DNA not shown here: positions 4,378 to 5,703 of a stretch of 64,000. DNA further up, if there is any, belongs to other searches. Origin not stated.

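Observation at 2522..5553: Ubiquitin-like GG-ended sulfur carrier linked to NcsA/TtuA tRNA thiolase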

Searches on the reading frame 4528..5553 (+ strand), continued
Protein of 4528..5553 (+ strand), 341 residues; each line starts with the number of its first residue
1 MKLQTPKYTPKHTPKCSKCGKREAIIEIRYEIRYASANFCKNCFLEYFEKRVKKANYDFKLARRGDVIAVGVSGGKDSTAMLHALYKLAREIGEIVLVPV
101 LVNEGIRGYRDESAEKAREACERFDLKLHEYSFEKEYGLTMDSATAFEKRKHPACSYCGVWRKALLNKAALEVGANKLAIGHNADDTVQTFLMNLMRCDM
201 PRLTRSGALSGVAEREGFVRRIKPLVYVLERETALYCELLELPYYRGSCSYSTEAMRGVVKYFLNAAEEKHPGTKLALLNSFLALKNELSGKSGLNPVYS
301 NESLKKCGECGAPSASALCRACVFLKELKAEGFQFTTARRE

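Call 29: search_solved_structures(query=window:4528-5553:+, max_evalue=0.001, show_alignments=2)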
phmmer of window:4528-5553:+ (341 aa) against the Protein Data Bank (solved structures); distinct sequences matched with E-value up to 0.001: 7.
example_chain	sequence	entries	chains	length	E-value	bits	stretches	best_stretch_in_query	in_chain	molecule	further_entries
6scy_A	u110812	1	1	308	2.3e-49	171.5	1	13-328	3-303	[4Fe-4S]-dependent U34-ARNt thiolase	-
6scy_B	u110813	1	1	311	1.7e-48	168.6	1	13-328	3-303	[4Fe-4S]-dependent U34-ARNt thiolase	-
5mko_A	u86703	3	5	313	1.2e-41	146.1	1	14-334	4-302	TtuA PH0300 | PH0300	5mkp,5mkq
3vrh_A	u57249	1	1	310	2e-41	145.3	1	15-334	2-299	Putative uncharacterized protein PH0300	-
5gha_A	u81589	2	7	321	4.7e-29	104.7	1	16-323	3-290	Sulfur Transferase TtuA | tRNA-5-methyluridine(54) 2-sulfurtransferase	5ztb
5b4e_A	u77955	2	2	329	5.1e-29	104.6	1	16-323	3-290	Sulfur Transferase TtuA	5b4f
3a2k_A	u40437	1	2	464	6.6e-07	31.9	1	59-241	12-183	tRNA(Ile)-lysidine synthase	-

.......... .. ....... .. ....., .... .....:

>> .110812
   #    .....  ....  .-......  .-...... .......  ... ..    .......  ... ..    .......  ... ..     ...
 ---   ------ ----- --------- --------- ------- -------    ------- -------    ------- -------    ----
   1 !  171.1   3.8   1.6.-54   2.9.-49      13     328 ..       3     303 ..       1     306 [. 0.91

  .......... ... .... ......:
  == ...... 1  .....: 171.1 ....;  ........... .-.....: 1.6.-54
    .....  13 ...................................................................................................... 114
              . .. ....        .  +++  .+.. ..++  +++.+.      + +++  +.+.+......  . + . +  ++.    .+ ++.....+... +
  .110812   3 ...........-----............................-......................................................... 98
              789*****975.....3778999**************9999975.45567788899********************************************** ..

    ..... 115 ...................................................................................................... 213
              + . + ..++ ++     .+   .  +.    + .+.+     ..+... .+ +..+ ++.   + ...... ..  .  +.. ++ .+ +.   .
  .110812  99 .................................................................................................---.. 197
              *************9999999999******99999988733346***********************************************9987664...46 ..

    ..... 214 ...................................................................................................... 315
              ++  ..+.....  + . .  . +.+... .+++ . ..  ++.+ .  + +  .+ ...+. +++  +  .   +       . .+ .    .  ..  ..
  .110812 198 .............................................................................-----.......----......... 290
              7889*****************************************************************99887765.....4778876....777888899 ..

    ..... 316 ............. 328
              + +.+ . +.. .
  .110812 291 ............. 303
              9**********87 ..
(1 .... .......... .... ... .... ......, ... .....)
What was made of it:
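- Checked: Its best solved relative is M. maripaludis NcsA, 6SCY, E 2.3e-49 (call 29).
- The PhTtuA score is only moderately lower (146 against 171 bits, call 29).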

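Call 39: find_encoding_contigs(protein=P0009, flank=10000, max_places=2)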
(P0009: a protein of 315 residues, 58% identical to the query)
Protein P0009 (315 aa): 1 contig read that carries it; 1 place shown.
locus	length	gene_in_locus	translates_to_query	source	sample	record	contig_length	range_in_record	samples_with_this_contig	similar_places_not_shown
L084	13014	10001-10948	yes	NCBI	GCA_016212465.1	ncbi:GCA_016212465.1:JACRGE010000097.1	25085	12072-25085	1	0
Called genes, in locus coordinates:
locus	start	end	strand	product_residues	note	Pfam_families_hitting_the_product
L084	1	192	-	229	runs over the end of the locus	PF01172:SBDS_N, PF09377:SBDS_domain_II, PF20268:SBDS_C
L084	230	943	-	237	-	PF10584:Proteasome_A_N, PF00227:Proteasome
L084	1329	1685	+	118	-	-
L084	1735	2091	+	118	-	-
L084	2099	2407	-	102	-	PF01900:RNase_P_Rpp14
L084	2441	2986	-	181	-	PF01725:Ham1p_like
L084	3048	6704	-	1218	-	PF17963:Big_9 (faint), PF01183:Glyco_hydro_25, PF22904:NOMO1-like_2nd (faint), PF13620:CarboxypepD_reg, PF13715:CarbopepD_reg_2 (weak)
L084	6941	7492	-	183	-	PF01876:RNase_P_p30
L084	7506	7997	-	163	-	PF00827:Ribosomal_L15e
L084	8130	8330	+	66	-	PF02597:ThiS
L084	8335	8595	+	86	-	PF12961:DUF3850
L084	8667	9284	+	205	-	-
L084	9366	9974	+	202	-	PF09335:VTT_dom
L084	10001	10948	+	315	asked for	PF22082:TtuA_LIM_N, PF01171:ATP_bind_3, PF16503:zn-ribbon_14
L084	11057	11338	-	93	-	-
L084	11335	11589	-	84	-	-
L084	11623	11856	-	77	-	-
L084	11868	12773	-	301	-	PF07676:PD40 (weak), PF26549:Tricorn_N (faint), PF13088:BNR_2 (faint), PF07676:PD40 (weak)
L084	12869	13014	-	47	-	PF01914:MarC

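Call 40: find_encoding_contigs(protein=P0017, flank=10000, max_places=2)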
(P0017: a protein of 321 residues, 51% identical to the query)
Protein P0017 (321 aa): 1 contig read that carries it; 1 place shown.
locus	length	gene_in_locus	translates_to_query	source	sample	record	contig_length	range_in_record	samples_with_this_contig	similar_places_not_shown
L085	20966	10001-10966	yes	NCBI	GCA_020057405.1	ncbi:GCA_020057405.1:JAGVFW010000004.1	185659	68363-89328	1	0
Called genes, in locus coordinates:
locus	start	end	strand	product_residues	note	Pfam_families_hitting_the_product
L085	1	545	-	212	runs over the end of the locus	PF00230:MIP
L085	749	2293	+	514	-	-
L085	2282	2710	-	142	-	PF00293:NUDIX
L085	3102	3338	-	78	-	PF01780:Ribosomal_L37ae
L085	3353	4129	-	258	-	PF01138:RNase_PH, PF03725:RNase_PH_C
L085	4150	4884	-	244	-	PF01138:RNase_PH, PF03725:RNase_PH_C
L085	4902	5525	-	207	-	PF00013:KH_1 (faint), PF15985:KH_6 (faint)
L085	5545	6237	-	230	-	PF01172:SBDS_N, PF09377:SBDS_domain_II, PF20268:SBDS_C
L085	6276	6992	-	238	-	PF10584:Proteasome_A_N, PF00227:Proteasome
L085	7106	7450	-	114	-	PF01900:RNase_P_Rpp14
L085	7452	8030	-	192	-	PF01725:Ham1p_like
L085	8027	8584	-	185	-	PF01876:RNase_P_p30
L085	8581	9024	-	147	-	PF00827:Ribosomal_L15e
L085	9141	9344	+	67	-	PF02597:ThiS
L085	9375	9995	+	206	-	PF09335:VTT_dom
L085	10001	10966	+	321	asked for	PF22082:TtuA_LIM_N, PF01171:ATP_bind_3 (faint)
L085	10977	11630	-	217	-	PF01914:MarC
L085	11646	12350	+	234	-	PF00252:Ribosomal_L16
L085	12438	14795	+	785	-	PF01326:PPDK_N, PF00391:PEP-utilizers, PF02896:PEP-utilizers_C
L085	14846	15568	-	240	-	PF00696:AA_kinase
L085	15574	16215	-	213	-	PF24367:DUF7523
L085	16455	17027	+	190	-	PF01997:Translin (weak)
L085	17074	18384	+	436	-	PF02403:Seryl_tRNA_N, PF00587:tRNA-synt_2b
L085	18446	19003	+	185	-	-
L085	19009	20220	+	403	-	PF03463:eRF1_1, PF18854:baeRF_family10, PF03464:eRF1_2, PF18859:acVLRF1 (weak), PF03465:eRF1_3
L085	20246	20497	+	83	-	-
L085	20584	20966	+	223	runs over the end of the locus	-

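Call 41: find_encoding_contigs(protein=P0084, flank=10000, max_places=2)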
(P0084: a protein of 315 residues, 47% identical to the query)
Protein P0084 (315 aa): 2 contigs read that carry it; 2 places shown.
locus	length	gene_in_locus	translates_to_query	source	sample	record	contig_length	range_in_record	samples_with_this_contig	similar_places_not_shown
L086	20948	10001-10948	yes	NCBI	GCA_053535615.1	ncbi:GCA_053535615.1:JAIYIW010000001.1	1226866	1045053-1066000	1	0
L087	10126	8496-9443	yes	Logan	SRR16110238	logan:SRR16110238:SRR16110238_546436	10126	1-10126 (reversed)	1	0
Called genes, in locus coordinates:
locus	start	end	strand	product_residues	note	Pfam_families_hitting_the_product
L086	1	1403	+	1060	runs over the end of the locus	PF25596:CPSase_L_D1, PF02222:ATP-grasp, PF02786:CPSase_L_D2, PF07478:Dala_Dala_lig_C, PF02787:CPSase_L_D3, PF25596:CPSase_L_D1, PF02786:CPSase_L_D2, PF02222:ATP-grasp, +4 more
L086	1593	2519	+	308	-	PF02729:OTCace_N, PF00185:OTCace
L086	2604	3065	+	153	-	PF01948:PyrI, PF02748:PyrI_C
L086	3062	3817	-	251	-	PF00037:Fer4 (weak), PF12797:Fer4_2 (weak), PF12837:Fer4_6, PF13237:Fer4_10, PF14697:Fer4_21, PF12838:Fer4_7 (weak), PF13187:Fer4_9 (weak), PF27217:AF_0155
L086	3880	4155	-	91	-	PF12840:HTH_20, PF25212:HVO_A0114 (weak), PF01022:HTH_5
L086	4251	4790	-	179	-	PF01814:Hemerythrin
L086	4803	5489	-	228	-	PF06026:Rib_5-P_isom_A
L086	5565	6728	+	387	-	-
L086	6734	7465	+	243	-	PF00834:Ribul_P_3_epim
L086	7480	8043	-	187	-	-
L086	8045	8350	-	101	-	PF01900:RNase_P_Rpp14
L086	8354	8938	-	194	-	PF01876:RNase_P_p30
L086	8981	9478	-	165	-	PF00827:Ribosomal_L15e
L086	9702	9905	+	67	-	PF02597:ThiS (weak)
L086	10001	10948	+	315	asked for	PF01171:ATP_bind_3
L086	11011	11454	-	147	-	-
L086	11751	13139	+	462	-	PF00709:Adenylsucc_synt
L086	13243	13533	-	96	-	-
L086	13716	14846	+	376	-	PF00091:Tubulin, PF12327:FtsZ_C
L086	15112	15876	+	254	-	PF21003:NucS_N, PF01939:NucS_C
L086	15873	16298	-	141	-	PF13470:PIN_3 (weak), PF10130:PIN_2 (weak)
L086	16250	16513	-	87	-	PF04014:MazE_antitoxin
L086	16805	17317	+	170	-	-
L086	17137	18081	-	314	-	PF01435:Peptidase_M48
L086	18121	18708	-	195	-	PF04011:LemA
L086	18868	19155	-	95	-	PF08984:DUF1858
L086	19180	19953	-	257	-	-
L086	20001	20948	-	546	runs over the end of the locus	PF01541:GIY-YIG, PF27096:UvrC_M, PF22920:UvrC_RNaseH, PF08459:UvrC_RNaseH_dom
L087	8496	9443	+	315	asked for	PF01171:ATP_bind_3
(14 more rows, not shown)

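Call 51: search_protein_families(library=ncbifam, max_evalue=0.01, proteins=[window:4528-5553:+])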
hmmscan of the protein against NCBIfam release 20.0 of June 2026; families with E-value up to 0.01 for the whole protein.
window:4528-5553:+ (341 aa): 11 families
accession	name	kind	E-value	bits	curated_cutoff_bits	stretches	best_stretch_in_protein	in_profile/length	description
NF047749.1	tRNAThiolNcsA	equivalog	4.7e-58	196.8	500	1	15-330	2-321/322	tRNA 2-thiolation protein NcsA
NF049949.1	tRNAsynTtuAPyrococ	equivalog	8.9e-51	172.8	450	1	15-324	2-289/292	tRNA-5-methyluridine(54) 2-sulfurtransferase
NF007972.0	PRK10696.1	equivalog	5.1e-27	94.9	272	1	48-282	24-248/295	tRNA 2-thiocytidine(32) synthetase TtcA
TIGR00269.1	TIGR00269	hypoth_equivalog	2.6e-22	79.1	62.75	1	219-328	1-104/104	TIGR00269 family protein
TIGR02432.1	lysidine_TilS_N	equivalog_domain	1.3e-19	70.9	93.6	1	68-246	2-169/189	tRNA lysidine(34) synthetase TilS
NF007942.0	PRK10660.1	equivalog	2e-06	26.9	606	1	68-230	20-165/439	tRNA lysidine(34) synthetase TilS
NF001138.1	PRK00143.1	equivalog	6.4e-06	25.3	284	1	68-197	2-136/345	tRNA 2-thiouridine(34) synthase MnmA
TIGR00420.1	trmU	equivalog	0.0015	17.5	236.95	1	68-185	3-128/351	tRNA 2-thiouridine(34) synthase MnmA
NF004424.0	PRK05766.1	equivalog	0.0026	17.6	54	1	9-46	12-43/54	30S ribosomal protein S14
TIGR00268.2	TIGR00268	equivalog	0.0046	16.3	150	1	66-187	14-124/259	ATP-dependent sacrificial sulfur transferase LarE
NF005974.0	PRK08061.1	equivalog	0.0076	16.3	77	0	4-27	12-35/61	type Z 30S ribosomal protein S14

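Call 66: search_protein_families(library=phrogs, max_evalue=0.01, proteins=[L073:4279-5292:+, L084:8335-8595:+, L084:8667-9284:+])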
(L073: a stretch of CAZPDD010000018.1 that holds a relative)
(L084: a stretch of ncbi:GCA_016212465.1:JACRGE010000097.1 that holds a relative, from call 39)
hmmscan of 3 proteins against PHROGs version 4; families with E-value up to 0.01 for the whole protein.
L073:4279-5292:+ (337 aa): 0 families

L084:8335-8595:+ (86 aa): 4 families
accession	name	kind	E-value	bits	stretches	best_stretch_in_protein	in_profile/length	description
phrog_986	-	DNA, RNA and nucleotide metabolism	1.2e-15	58.9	1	6-64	101-157/253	RNA-binding protein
phrog_1812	-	unknown function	5.1e-10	40.3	1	6-64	8-64/150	-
phrog_16529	-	unknown function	3.3e-06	28.3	1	3-63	3-61/140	-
phrog_24858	-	unknown function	7.1e-05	23.4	1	6-61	108-161/180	-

L084:8667-9284:+ (205 aa): 0 families
